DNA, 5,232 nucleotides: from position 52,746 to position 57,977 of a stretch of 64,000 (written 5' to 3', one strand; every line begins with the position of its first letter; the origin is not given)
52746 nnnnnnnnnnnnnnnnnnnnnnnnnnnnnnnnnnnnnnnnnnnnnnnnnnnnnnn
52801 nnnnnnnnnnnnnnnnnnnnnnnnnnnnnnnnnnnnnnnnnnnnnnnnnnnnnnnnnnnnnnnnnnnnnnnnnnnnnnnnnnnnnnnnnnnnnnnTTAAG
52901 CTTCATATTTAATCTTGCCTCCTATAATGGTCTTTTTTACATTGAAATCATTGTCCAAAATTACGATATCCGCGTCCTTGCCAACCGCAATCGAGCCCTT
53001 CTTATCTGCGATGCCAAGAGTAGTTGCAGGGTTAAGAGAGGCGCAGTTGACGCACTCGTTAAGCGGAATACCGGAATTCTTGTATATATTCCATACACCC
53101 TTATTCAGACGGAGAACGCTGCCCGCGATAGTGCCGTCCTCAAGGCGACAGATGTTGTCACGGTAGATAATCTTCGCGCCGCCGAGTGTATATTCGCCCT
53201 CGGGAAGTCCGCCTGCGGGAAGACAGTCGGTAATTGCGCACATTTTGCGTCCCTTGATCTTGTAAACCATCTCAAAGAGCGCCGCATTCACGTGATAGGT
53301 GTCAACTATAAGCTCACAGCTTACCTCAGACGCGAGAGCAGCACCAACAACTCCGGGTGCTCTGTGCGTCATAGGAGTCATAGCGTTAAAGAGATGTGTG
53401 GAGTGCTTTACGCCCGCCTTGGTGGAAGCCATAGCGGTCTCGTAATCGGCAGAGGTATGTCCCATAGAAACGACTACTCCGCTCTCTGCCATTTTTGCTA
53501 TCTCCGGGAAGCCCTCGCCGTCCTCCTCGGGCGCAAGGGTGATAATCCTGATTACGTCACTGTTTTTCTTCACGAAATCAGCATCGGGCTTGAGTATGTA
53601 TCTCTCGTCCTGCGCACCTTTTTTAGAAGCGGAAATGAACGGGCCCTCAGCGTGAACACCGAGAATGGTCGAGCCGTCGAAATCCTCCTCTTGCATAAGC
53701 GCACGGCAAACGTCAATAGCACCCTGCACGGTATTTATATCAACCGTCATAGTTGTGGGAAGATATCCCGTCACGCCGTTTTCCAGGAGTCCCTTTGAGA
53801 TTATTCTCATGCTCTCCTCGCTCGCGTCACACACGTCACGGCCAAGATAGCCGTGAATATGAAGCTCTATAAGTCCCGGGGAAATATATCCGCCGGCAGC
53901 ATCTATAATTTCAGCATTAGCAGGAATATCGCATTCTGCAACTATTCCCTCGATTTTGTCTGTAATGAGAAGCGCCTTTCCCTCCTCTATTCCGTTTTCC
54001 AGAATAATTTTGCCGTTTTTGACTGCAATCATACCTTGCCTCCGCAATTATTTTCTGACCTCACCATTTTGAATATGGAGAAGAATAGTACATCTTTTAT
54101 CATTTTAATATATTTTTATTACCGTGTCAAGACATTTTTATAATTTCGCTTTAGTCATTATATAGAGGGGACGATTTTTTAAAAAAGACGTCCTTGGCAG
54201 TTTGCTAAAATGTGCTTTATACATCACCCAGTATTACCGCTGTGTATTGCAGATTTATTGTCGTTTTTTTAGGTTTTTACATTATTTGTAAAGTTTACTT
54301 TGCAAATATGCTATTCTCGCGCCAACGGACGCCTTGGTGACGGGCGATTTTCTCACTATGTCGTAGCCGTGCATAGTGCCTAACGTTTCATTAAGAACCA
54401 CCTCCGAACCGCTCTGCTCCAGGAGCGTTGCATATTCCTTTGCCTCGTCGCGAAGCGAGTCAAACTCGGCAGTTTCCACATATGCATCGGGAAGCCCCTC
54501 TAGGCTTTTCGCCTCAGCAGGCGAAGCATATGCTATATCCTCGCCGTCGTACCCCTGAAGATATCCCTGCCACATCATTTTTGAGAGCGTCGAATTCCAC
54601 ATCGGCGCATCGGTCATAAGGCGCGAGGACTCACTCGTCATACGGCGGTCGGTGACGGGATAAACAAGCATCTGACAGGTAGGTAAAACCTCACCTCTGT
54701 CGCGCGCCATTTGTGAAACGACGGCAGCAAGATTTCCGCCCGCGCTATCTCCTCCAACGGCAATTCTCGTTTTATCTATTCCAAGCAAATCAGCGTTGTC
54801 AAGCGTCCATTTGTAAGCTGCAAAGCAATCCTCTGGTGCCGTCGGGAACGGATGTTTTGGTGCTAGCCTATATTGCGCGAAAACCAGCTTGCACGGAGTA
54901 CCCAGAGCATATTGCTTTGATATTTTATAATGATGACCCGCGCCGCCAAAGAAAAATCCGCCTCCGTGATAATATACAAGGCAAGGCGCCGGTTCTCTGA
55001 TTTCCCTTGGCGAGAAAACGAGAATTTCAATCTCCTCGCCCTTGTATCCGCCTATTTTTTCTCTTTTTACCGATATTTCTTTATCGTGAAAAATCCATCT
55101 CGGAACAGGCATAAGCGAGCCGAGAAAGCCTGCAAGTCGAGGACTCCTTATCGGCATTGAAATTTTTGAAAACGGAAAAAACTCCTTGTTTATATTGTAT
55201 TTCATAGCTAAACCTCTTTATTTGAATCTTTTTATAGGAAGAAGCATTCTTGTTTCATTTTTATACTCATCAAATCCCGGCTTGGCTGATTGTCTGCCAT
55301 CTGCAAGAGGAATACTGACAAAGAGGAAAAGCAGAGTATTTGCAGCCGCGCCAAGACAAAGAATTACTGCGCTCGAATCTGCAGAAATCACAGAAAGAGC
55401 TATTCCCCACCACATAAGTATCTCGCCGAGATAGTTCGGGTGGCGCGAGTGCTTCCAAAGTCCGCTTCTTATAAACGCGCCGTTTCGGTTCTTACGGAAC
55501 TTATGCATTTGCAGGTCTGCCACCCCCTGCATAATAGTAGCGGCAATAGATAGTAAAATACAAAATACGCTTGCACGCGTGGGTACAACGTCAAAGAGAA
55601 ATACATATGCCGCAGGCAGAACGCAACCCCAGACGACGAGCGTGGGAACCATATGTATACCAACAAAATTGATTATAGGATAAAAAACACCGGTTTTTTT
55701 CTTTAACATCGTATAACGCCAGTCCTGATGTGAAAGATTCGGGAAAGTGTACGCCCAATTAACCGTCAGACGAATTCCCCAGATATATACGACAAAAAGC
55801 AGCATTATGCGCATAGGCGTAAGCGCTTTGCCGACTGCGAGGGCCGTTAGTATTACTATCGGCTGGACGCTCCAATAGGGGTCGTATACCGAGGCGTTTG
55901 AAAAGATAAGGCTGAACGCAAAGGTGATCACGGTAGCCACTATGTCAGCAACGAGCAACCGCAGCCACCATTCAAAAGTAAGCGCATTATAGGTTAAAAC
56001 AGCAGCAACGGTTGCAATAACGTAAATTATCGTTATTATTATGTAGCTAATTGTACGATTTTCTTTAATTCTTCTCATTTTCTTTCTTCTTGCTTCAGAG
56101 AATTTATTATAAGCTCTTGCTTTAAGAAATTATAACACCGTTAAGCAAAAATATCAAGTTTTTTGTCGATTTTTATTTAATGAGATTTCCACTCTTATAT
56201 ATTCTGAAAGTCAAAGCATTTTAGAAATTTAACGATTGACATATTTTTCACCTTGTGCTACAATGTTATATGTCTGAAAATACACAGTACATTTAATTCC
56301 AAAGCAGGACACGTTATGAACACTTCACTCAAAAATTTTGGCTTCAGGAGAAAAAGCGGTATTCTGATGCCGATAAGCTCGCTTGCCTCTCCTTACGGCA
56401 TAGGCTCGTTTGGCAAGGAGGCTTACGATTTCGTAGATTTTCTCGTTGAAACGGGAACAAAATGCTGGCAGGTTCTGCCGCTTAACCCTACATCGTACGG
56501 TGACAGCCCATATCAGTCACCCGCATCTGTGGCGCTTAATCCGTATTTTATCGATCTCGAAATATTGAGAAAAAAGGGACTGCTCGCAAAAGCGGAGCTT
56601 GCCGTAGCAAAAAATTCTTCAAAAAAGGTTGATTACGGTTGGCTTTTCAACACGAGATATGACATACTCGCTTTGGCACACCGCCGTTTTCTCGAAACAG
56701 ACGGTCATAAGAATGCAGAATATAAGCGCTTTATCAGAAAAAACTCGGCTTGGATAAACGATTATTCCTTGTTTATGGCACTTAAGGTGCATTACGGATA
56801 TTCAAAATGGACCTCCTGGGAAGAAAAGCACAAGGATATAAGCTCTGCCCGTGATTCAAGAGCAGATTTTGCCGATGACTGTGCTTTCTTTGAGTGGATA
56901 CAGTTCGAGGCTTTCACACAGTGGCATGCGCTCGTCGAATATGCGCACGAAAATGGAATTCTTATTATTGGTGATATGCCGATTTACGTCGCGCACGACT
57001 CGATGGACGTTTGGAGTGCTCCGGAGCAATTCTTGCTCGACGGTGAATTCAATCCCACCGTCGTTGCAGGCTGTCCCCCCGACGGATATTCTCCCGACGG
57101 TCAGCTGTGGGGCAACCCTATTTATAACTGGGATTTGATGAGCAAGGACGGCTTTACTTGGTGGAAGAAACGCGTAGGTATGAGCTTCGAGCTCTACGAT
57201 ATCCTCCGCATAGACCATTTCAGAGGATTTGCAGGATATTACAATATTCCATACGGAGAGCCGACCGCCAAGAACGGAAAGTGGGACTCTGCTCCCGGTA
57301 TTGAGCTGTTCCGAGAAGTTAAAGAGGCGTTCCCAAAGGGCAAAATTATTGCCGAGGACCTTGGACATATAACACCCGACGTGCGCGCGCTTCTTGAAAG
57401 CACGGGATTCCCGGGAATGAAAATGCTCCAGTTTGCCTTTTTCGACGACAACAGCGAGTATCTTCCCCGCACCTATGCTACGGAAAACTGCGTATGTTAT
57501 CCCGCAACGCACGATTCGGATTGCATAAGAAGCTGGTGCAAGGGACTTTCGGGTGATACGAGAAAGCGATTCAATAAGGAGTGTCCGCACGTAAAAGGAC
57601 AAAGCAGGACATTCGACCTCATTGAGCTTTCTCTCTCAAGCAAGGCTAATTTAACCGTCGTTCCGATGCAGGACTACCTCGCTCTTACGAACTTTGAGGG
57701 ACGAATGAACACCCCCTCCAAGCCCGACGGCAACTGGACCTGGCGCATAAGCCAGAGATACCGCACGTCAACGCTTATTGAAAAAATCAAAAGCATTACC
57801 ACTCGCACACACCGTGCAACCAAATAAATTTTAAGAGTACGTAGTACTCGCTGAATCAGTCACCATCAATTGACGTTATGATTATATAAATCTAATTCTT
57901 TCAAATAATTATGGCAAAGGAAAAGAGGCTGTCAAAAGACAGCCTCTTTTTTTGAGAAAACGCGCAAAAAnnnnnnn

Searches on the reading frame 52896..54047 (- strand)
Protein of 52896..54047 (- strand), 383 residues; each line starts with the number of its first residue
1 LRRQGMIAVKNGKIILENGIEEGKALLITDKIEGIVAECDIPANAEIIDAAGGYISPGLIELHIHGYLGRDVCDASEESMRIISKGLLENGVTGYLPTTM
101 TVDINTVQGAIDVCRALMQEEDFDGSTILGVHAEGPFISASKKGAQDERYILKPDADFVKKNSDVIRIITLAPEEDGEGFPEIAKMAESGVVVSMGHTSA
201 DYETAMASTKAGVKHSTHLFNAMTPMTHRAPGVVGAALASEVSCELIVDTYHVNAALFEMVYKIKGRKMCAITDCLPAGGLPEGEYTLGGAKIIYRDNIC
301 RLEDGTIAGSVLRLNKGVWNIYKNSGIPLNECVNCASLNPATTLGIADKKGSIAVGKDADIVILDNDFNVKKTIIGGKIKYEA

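Call 19: search_protein_families(library=pfam, proteins=[window:52896-54047:-], max_evalue=0.001)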
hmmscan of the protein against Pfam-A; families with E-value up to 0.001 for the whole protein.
window:52896-54047:- (383 aa): 2 families
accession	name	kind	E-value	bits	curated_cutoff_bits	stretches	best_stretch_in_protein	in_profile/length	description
PF01979.26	Amidohydro_1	-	6.5e-29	101.7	25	1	54-379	1-344/345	Amidohydrolase family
PF07969.17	Amidohydro_3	-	5.8e-15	56.1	29.7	1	325-368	405-448/472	Amidohydrolase family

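Call 61: search_protein_families(library=ncbifam, proteins=[window:52896-54047:-], max_evalue=0.00001)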
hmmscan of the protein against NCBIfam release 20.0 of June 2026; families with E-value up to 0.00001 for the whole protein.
window:52896-54047:- (383 aa): 42 families (the best 25 are shown)
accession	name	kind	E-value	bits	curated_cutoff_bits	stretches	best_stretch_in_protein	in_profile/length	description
TIGR00221.1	nagA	equivalog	1.1e-109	366.9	225.65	1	6-378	4-380/380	N-acetylglucosamine-6-phosphate deacetylase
NF008371.0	PRK11170.1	equivalog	2.1e-83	280.3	483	1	6-380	1-379/382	N-acetylglucosamine-6-phosphate deacetylase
NF011990.0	PRK15446.2-6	subfamily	1.3e-17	63.6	233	1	318-381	317-383/390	alpha-D-ribose 1-methylphosphonate 5-triphosphate diphosphatase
TIGR03178.1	allantoinase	equivalog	8.1e-17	61.2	357.85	2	305-373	326-394/441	allantoinase AllB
NF006689.0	PRK09237.1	equivalog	8.4e-17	60.8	371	1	6-72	4-72/383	amidohydrolase/deacetylase family metallohydrolase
NF004839.0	PRK06189.1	equivalog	1.1e-15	57.2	631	1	305-369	331-394/451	allantoinase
TIGR02318.1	phosphono_phnM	equivalog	2e-14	53.3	390.55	1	321-378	313-373/376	phosphonate metabolism protein PhnM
NF011987.0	PRK15446.2-3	subfamily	8.9e-12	44.5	253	1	323-382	323-385/395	alpha-D-ribose 1-methylphosphonate 5-triphosphate diphosphatase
NF011989.0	PRK15446.2-5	equivalog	1.4e-11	43.8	565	0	8-64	5-61/385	alpha-D-ribose 1-methylphosphonate 5-triphosphate diphosphatase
TIGR01224.1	hutI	equivalog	2.2e-10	39.9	298.15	0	330-366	317-353/377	imidazolonepropionase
TIGR02033.1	D-hydantoinase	equivalog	2.7e-10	39.8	393.25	0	327-367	358-398/454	dihydropyrimidinase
NF009941.0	PRK13404.1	subfamily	3.6e-10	39.1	647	1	322-369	360-407/478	dihydropyrimidinase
NF058539.1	ergo_uti2_ErtD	equivalog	4.4e-10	39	650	0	9-69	5-65/449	hydantoin-5-propionate amidohydrolase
NF011984.0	PRK15446.1-5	equivalog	7.8e-10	38.1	260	0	8-63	5-58/379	alpha-D-ribose 1-methylphosphonate 5-triphosphate diphosphatase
TIGR01975.1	isoAsp_dipep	equivalog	8.4e-10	38.4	331.25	1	309-379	306-375/389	beta-aspartyl-peptidase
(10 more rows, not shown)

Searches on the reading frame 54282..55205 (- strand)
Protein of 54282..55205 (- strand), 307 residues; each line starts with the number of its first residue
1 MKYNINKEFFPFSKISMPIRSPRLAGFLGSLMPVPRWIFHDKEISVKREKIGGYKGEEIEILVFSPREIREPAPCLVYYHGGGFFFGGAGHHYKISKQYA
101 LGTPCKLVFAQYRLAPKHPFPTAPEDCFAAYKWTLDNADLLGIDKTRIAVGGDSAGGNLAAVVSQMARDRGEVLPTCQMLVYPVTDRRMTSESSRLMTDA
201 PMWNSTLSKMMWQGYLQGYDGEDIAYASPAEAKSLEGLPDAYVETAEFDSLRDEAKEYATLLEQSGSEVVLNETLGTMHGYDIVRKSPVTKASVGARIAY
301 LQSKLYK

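Call 19: search_protein_families(library=pfam, proteins=[window:54282-55205:-], max_evalue=0.001)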
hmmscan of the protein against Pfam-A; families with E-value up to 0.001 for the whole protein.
window:54282-55205:- (307 aa): 4 families
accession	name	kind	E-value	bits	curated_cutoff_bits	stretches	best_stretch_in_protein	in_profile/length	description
PF07859.19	Abhydrolase_3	-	4.2e-62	210.1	25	1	76-281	1-208/210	alpha/beta hydrolase fold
PF20434.5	BD-FAE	-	5.7e-16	59.1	26.8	1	63-166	3-109/215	BD-FAE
PF00135.34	COesterase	-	5.9e-06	25.9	27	1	63-166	90-203/515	Carboxylesterase family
PF05448.18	AXE1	-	0.0006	19.1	21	0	142-176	172-206/321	Acetyl xylan esterase (AXE1)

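Call 61: search_protein_families(library=ncbifam, proteins=[window:54282-55205:-], max_evalue=0.00001)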
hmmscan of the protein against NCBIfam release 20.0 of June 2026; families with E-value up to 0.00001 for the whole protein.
window:54282-55205:- (307 aa): 8 families
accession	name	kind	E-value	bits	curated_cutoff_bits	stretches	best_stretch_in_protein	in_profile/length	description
NF058653.1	LipP1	equivalog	9.6e-71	238.1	350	1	46-284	46-282/300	LipP1 family hormone-sensitive lipase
NF033149.0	CHL_hydrolase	equivalog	3.7e-48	164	500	1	56-281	58-284/310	chloramphenicol hydrolase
NF058651.1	GESAG_HSLs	subfamily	3.8e-29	101.7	430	1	75-286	69-275/296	GESAG motif subfamily hormone-sensitive lipase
NF007547.0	PRK10162.1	equivalog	4.5e-26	91.5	389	1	51-281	65-294/321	acetyl esterase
NF058649.1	GTSAG_HSLs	subfamily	6.5e-22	78.3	380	1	58-304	74-311/312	GTSAG motif subfamily hormone-sensitive lipase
NF058650.1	GCSAG_HSLs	subfamily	3.7e-11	43.1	410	1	70-272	82-280/314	GCSAG motif subfamily hormone-sensitive lipase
NF052352.1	TriaclglyLipLipYMycb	equivalog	3.3e-07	29.8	450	1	146-257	257-353/397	triacylglycerol lipase LipY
NF052354.1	EstLipQMycob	equivalog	8.1e-06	24.7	700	0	67-169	159-261/418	esterase LipQ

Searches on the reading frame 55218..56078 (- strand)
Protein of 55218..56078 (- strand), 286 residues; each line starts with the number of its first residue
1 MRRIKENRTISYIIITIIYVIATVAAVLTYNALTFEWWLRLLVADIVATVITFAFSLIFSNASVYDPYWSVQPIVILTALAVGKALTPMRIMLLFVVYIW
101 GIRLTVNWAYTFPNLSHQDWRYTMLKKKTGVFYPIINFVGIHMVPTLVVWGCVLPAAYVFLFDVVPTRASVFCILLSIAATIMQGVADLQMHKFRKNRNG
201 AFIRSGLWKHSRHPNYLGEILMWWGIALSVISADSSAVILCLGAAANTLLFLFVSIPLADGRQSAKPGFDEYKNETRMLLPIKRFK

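Call 19: search_protein_families(library=pfam, proteins=[window:55218-56078:-], max_evalue=0.001)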
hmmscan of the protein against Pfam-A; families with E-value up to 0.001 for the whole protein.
window:55218-56078:- (286 aa): 4 families
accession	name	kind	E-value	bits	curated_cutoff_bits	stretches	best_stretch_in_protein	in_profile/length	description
PF06966.17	DUF1295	-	1e-39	136.8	20.4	1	53-276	2-235/235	Protein of unknown function (DUF1295)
PF04140.19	ICMT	-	2e-05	25.4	24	1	183-251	16-81/95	Isoprenylcysteine carboxyl methyltransferase (ICMT) family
PF04191.18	PEMT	-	9.3e-05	23.3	25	1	182-250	22-89/105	Phospholipid methyltransferase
PF02544.21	Steroid_dh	-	0.0002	21.8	22.6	1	166-281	38-147/150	3-oxo-5-alpha-steroid 4-dehydrogenase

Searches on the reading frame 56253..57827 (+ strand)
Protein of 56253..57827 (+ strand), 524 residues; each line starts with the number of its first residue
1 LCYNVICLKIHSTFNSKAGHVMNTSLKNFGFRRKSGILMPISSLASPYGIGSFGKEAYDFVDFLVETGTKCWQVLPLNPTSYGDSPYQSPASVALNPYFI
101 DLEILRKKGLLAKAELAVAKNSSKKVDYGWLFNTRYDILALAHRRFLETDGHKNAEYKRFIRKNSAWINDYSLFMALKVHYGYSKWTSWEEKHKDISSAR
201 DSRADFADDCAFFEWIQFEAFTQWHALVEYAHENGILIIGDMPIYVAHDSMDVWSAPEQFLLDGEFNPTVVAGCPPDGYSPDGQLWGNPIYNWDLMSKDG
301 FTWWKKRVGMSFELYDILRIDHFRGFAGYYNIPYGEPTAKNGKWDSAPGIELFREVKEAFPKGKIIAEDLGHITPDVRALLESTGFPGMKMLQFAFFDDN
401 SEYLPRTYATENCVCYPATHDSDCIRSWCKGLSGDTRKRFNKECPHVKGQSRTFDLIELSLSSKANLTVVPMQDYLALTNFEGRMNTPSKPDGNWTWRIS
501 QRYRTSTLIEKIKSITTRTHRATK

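Call 19: search_protein_families(library=pfam, proteins=[window:56253-57827:+], max_evalue=0.001)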
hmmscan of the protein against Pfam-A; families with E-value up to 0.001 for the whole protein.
window:56253-57827:+ (524 aa): 1 family
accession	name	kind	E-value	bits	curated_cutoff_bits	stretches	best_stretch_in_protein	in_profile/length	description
PF02446.23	Glyco_hydro_77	-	4.3e-162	540.7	25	1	39-501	1-461/465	4-alpha-glucanotransferase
